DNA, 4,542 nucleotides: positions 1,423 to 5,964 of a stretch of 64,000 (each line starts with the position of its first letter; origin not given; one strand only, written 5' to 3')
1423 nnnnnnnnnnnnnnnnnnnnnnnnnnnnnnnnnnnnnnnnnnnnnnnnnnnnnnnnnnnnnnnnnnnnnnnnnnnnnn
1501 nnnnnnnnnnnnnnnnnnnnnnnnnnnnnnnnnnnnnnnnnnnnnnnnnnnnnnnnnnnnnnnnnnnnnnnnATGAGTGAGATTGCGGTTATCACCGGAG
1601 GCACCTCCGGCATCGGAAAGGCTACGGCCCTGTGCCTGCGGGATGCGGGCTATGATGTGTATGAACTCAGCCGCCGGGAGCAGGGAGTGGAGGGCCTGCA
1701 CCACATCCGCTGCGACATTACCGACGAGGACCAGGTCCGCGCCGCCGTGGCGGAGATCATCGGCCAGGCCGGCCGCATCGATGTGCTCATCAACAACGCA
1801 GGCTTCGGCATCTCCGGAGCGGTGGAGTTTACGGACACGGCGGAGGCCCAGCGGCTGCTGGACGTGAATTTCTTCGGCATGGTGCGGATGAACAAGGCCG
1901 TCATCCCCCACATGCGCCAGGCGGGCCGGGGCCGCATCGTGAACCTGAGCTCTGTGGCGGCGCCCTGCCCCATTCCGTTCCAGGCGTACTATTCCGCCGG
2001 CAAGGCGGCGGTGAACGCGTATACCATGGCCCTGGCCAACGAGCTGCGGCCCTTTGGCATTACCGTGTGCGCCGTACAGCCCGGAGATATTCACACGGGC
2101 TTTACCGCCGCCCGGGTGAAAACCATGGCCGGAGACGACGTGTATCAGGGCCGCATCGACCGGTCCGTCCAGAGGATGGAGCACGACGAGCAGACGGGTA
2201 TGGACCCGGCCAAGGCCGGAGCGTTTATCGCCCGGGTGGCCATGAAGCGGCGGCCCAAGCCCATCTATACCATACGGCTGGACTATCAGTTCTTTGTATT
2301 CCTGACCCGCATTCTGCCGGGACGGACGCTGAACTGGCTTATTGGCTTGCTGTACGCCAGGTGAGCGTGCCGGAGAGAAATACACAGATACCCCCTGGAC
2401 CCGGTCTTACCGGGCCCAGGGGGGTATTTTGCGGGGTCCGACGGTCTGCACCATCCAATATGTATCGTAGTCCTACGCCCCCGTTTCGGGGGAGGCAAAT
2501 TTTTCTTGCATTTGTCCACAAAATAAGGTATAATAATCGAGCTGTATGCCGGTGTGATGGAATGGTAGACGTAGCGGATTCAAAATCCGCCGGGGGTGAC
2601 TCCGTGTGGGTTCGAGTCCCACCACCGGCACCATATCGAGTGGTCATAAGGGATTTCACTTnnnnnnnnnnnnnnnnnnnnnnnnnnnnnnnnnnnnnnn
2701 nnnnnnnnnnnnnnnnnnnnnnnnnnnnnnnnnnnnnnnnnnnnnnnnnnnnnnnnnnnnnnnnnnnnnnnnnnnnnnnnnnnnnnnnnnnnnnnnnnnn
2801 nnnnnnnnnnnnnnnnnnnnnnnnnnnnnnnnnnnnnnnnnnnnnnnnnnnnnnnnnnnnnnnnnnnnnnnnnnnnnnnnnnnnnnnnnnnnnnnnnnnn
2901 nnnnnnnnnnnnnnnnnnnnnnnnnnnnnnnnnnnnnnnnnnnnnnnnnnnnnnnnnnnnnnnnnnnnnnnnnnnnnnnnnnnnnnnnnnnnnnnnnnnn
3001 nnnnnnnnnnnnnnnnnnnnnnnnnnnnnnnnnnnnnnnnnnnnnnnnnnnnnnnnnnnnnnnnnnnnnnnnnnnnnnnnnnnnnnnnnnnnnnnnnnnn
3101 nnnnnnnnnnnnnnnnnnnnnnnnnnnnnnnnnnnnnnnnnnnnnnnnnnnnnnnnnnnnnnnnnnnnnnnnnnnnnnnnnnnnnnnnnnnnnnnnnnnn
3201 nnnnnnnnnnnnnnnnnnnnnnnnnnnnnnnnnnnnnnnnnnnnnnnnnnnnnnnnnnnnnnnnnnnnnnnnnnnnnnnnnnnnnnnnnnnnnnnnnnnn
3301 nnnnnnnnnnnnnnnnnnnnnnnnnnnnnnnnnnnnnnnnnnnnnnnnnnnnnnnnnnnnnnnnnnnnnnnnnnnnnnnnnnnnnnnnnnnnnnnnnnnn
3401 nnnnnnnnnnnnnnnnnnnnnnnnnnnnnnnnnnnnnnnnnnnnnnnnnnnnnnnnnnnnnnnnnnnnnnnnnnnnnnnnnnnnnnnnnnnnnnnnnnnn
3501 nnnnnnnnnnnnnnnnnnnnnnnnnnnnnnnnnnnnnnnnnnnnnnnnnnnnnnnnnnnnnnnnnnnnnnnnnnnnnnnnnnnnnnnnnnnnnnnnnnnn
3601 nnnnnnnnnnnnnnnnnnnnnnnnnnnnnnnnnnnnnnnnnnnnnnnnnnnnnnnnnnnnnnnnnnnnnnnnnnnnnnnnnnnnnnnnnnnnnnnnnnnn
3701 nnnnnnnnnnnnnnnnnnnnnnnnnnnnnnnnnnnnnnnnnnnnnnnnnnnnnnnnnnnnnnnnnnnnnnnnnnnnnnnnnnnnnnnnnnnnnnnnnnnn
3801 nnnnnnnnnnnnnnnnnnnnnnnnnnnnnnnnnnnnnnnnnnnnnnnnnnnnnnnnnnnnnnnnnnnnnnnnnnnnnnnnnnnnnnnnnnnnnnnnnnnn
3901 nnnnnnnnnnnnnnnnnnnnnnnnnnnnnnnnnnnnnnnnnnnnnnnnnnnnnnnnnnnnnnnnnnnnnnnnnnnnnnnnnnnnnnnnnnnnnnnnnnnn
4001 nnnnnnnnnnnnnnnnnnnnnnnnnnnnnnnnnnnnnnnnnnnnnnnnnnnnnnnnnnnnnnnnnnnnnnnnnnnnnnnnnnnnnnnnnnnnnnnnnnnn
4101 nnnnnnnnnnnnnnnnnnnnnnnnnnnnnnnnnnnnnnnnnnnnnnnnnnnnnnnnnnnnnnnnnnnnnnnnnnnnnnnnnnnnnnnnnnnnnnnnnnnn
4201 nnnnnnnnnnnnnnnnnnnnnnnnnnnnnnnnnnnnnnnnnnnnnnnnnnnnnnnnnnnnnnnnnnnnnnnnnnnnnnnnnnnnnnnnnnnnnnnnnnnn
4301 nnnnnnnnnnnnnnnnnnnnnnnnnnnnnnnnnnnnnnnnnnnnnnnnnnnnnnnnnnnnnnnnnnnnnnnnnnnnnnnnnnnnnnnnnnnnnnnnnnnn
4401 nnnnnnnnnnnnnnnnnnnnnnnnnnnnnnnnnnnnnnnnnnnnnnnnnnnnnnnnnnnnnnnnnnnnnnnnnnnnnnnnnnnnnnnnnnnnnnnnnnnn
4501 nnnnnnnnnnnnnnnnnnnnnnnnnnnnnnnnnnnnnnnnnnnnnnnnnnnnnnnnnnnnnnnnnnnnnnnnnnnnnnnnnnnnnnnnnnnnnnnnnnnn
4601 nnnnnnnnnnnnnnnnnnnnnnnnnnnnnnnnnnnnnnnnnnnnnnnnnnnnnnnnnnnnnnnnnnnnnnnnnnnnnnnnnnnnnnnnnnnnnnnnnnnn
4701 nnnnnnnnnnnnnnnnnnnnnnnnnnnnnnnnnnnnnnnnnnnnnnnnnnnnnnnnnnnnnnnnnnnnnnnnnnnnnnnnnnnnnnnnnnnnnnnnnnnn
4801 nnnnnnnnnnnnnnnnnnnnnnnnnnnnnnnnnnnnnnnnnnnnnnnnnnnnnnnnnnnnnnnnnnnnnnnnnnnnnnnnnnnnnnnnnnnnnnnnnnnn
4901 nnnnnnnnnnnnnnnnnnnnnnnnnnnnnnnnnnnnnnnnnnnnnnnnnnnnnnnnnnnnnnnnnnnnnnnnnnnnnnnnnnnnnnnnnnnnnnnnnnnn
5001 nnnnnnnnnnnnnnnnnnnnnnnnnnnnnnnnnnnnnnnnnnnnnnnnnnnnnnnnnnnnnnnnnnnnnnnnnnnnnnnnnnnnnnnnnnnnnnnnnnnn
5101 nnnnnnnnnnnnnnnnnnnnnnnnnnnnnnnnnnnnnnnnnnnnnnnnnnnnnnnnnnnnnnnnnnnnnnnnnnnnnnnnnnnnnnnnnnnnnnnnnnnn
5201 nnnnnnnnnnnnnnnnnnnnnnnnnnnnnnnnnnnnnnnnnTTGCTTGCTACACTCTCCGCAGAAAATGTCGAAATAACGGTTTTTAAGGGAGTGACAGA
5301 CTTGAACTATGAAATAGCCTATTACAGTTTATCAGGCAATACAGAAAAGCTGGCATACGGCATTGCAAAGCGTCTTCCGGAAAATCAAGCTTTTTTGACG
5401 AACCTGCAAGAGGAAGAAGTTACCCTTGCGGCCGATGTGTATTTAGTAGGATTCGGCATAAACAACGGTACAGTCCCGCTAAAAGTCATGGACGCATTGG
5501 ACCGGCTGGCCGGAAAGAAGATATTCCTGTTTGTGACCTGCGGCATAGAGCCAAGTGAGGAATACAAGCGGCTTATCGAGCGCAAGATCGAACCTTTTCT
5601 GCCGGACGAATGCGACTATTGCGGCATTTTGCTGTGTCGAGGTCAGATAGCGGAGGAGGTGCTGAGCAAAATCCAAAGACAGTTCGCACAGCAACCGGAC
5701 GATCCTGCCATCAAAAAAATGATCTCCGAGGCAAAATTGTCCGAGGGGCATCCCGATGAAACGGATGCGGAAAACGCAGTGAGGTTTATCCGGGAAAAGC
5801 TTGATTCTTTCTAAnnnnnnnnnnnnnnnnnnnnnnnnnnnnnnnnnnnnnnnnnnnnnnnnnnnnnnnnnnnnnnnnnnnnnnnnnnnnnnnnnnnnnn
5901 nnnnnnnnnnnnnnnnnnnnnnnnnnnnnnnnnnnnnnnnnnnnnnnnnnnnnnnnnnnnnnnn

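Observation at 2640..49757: About 47-kb lower-GC block between tRNA-Leu(CAA) and guaA, compositionally distinct from flanks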

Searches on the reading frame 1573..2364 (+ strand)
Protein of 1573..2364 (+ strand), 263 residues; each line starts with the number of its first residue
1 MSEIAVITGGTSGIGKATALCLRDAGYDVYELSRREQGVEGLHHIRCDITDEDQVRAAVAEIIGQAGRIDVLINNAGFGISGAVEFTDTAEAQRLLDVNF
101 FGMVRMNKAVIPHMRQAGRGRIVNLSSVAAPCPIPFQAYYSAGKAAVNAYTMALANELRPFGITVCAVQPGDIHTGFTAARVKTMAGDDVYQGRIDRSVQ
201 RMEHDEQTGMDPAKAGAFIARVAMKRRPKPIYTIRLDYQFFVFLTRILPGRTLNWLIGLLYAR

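Call 8: search_protein_families(library=pfam, proteins=[window:1573-2364:+])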
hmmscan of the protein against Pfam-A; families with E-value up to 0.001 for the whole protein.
window:1573-2364:+ (263 aa): 6 families
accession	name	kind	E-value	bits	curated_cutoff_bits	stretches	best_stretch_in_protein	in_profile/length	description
PF00106.31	adh_short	-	3.1e-49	167.6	26.6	1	4-183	2-192/195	short chain dehydrogenase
PF13561.12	adh_short_C2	-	2.1e-36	126.1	27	1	12-180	6-183/236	Enoyl-(Acyl carrier protein) reductase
PF08659.16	KR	-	1.2e-11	45.3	22.6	1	6-168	4-173/180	KR domain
PF01370.27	Epimerase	-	1.9e-09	37.8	20.9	1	6-129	2-117/240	NAD dependent epimerase/dehydratase family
PF13460.12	NAD_binding_10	-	1.7e-05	25.2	27.2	1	9-197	1-170/184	NAD(P)H-binding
PF23441.1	SDR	-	0.00043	20.2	27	0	44-177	65-198/258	SDR-like rossmann domain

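Call 16: find_encoding_contigs(protein=window:1573-2364:+, flank=10000, max_places=10)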
Protein window:1573-2364:+ (263 aa): 10 contigs read that carry it; 9 places shown.
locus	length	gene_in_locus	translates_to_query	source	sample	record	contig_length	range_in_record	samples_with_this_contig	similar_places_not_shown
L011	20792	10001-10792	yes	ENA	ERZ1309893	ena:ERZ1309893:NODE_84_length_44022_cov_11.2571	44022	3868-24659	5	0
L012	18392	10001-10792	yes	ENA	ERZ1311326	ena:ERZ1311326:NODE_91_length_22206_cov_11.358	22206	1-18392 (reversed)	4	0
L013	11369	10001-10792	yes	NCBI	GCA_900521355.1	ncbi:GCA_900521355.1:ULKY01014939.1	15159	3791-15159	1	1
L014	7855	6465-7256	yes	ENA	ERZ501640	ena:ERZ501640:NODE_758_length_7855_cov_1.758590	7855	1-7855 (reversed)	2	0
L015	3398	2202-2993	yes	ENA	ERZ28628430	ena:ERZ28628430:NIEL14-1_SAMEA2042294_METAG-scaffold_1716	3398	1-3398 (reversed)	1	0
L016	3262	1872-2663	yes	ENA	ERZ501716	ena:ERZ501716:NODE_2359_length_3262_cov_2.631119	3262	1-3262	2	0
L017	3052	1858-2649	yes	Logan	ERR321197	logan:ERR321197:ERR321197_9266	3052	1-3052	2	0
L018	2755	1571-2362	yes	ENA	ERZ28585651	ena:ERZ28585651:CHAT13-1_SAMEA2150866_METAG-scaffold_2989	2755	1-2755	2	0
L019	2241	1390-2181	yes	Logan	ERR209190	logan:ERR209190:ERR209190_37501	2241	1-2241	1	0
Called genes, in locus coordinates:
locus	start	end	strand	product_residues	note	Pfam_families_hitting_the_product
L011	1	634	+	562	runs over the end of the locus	PF01432:Peptidase_M3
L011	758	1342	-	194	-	-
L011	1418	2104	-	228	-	PF00392:GntR, PF07729:FCD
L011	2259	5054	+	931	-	PF00037:Fer4 (weak), PF12837:Fer4_6 (faint), PF14691:Fer4_20, PF00890:FAD_binding_2 (weak), PF01266:DAO, PF01946:Thi4 (weak), PF07992:Pyr_redox_2, PF13450:NAD_binding_8, +3 more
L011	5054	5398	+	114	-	PF01155:HypA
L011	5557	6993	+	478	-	PF00070:Pyr_redox (faint), PF00890:FAD_binding_2 (weak), PF01266:DAO, PF05834:Lycopene_cycl (weak), PF07992:Pyr_redox_2 (faint), PF13738:Pyr_redox_3 (faint), PF04324:Fer2_BFD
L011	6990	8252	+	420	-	PF00070:Pyr_redox (faint), PF00890:FAD_binding_2 (faint), PF01266:DAO (faint), PF03486:HI0933_like (faint), PF07992:Pyr_redox_2, PF12831:FAD_oxidored (weak), PF13450:NAD_binding_8 (weak), PF13738:Pyr_redox_3 (weak)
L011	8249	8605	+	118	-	PF07892:DUF1667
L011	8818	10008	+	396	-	PF00155:Aminotran_1_2, PF01212:Beta_elim_lyase (weak)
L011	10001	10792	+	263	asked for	PF00106:adh_short, PF01370:Epimerase, PF08659:KR, PF13460:NAD_binding_10 (weak), PF13561:adh_short_C2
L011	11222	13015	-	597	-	PF06100:MCRA, PF13450:NAD_binding_8 (weak)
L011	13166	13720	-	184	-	PF00440:TetR_N (weak), PF14278:TetR_C_8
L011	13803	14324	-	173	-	-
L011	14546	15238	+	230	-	-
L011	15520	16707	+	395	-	PF07275:ArdA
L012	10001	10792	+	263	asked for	PF00106:adh_short, PF01370:Epimerase, PF08659:KR, PF13460:NAD_binding_10 (weak), PF13561:adh_short_C2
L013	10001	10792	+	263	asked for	PF00106:adh_short, PF01370:Epimerase, PF08659:KR, PF13460:NAD_binding_10 (weak), PF13561:adh_short_C2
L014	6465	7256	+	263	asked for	PF00106:adh_short, PF01370:Epimerase, PF08659:KR, PF13460:NAD_binding_10 (weak), PF13561:adh_short_C2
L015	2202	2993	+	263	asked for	PF00106:adh_short, PF01370:Epimerase, PF08659:KR, PF13460:NAD_binding_10 (weak), PF13561:adh_short_C2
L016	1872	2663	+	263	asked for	PF00106:adh_short, PF01370:Epimerase, PF08659:KR, PF13460:NAD_binding_10 (weak), PF13561:adh_short_C2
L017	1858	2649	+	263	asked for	PF00106:adh_short, PF01370:Epimerase, PF08659:KR, PF13460:NAD_binding_10 (weak), PF13561:adh_short_C2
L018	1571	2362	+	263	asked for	PF00106:adh_short, PF01370:Epimerase, PF08659:KR, PF13460:NAD_binding_10 (weak), PF13561:adh_short_C2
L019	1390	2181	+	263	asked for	PF00106:adh_short, PF01370:Epimerase, PF08659:KR, PF13460:NAD_binding_10 (weak), PF13561:adh_short_C2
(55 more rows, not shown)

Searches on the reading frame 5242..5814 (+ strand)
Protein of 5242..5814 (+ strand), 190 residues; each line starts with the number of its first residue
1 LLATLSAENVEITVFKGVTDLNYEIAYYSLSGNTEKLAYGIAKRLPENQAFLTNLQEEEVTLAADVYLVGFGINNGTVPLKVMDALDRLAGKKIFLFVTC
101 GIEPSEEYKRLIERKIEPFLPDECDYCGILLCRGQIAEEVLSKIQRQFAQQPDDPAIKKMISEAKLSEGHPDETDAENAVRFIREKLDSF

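Call 5: search_protein_families(library=pfam, proteins=[window:5242-5814:+])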
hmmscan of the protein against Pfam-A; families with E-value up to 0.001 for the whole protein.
window:5242-5814:+ (190 aa): 1 family
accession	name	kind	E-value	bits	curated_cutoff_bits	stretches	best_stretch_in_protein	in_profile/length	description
PF12641.12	Flavodoxin_3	-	4.7e-30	105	27.5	1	25-183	2-159/160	Flavodoxin domain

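Call 21: find_related_loci(query=window:5314-5814:+, collection=genome_contigs, flank=10000)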
Query window:5314-5814:+ (166 aa) in genome_contigs; peptide patterns used: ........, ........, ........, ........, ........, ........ (x = any residue, [..] = any of these).
169 stretches matched a pattern; 3 encode a relative of the query (tblastn E <= 1e-3); 3 distinct loci.
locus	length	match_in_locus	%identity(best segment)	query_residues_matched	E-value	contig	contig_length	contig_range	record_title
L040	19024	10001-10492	36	1-166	3e-30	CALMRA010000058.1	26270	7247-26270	MAG TPA_asm: uncultured Eubacteriaceae bacterium isolate SRR8859111_bin.91_CONCOCT_v1.1_MAG genome assembly, contig: ERZ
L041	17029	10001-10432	29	1-151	4e-13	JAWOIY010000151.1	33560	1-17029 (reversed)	MAG: Desulfobacterales bacterium isolate CWP6-1.bin.108 k191_4601507, whole genome shotgun sequence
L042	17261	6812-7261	28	1-154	3e-11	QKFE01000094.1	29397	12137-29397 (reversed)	MAG: Kiritimatiellales bacterium isolate SZUA-494 scaffold_3367, whole genome shotgun sequence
